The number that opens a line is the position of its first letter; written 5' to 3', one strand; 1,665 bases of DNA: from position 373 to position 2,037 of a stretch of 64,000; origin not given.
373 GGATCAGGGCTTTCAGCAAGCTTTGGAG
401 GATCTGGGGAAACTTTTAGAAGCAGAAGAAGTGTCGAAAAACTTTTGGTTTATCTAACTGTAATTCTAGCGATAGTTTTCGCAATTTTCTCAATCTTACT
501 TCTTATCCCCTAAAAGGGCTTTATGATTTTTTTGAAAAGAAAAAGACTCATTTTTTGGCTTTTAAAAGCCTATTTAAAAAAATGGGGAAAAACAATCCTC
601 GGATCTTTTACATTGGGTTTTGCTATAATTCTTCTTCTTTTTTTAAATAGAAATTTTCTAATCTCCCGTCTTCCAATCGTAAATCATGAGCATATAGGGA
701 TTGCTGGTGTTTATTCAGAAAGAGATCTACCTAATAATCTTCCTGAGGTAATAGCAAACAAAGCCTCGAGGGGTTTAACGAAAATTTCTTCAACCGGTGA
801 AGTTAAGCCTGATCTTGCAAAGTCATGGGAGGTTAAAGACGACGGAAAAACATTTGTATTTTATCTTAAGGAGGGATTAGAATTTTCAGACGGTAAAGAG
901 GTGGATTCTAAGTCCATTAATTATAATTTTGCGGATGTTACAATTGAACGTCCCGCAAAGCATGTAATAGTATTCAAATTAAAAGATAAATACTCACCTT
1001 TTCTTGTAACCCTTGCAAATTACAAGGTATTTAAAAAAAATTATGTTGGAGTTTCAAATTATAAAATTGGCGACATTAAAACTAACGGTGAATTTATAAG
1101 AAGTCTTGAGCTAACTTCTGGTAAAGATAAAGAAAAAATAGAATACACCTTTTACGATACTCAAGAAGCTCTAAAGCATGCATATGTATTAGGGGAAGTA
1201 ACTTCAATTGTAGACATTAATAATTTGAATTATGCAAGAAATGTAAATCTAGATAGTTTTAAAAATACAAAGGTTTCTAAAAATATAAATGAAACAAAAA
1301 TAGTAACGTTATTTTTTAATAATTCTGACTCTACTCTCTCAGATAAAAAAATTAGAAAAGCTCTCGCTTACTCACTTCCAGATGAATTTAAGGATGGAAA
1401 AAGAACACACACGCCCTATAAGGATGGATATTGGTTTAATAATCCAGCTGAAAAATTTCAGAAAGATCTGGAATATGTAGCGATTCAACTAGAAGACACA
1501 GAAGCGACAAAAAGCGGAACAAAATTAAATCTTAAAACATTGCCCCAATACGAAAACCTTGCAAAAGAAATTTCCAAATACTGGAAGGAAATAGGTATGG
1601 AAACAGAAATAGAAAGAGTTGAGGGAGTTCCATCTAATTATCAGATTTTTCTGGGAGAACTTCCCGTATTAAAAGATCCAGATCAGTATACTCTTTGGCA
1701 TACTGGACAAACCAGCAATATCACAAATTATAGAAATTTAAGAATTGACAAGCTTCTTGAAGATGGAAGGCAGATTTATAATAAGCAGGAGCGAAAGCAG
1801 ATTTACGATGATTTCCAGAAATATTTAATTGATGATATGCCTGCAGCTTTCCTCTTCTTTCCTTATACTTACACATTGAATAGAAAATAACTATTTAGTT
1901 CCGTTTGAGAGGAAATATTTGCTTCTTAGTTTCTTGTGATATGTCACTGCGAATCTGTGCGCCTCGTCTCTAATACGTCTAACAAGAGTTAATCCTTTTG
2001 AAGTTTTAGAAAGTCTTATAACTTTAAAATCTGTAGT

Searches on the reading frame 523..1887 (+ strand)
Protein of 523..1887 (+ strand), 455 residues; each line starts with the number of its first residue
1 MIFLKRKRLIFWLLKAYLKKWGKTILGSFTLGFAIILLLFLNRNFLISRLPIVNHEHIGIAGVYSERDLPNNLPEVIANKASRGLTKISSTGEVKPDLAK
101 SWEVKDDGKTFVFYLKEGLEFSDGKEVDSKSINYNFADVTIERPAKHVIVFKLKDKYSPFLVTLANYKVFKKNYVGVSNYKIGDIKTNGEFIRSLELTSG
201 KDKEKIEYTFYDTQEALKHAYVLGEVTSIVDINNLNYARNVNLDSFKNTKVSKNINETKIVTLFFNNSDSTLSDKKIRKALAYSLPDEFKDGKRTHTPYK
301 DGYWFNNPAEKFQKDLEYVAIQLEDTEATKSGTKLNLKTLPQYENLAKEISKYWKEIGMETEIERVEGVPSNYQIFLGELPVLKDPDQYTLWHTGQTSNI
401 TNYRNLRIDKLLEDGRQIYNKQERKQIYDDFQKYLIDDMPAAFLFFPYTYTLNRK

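Call 18: search_protein_families(library=pfam, proteins=[window:523-1887:+], max_evalue=0.01)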
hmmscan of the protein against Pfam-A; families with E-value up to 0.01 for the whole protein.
window:523-1887:+ (455 aa): 1 family
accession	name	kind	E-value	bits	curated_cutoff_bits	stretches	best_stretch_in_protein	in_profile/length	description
PF00496.27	SBP_bac_5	-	5.4e-21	75.6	32.4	2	93-136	1-44/368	Bacterial extracellular solute-binding proteins, family 5 Middle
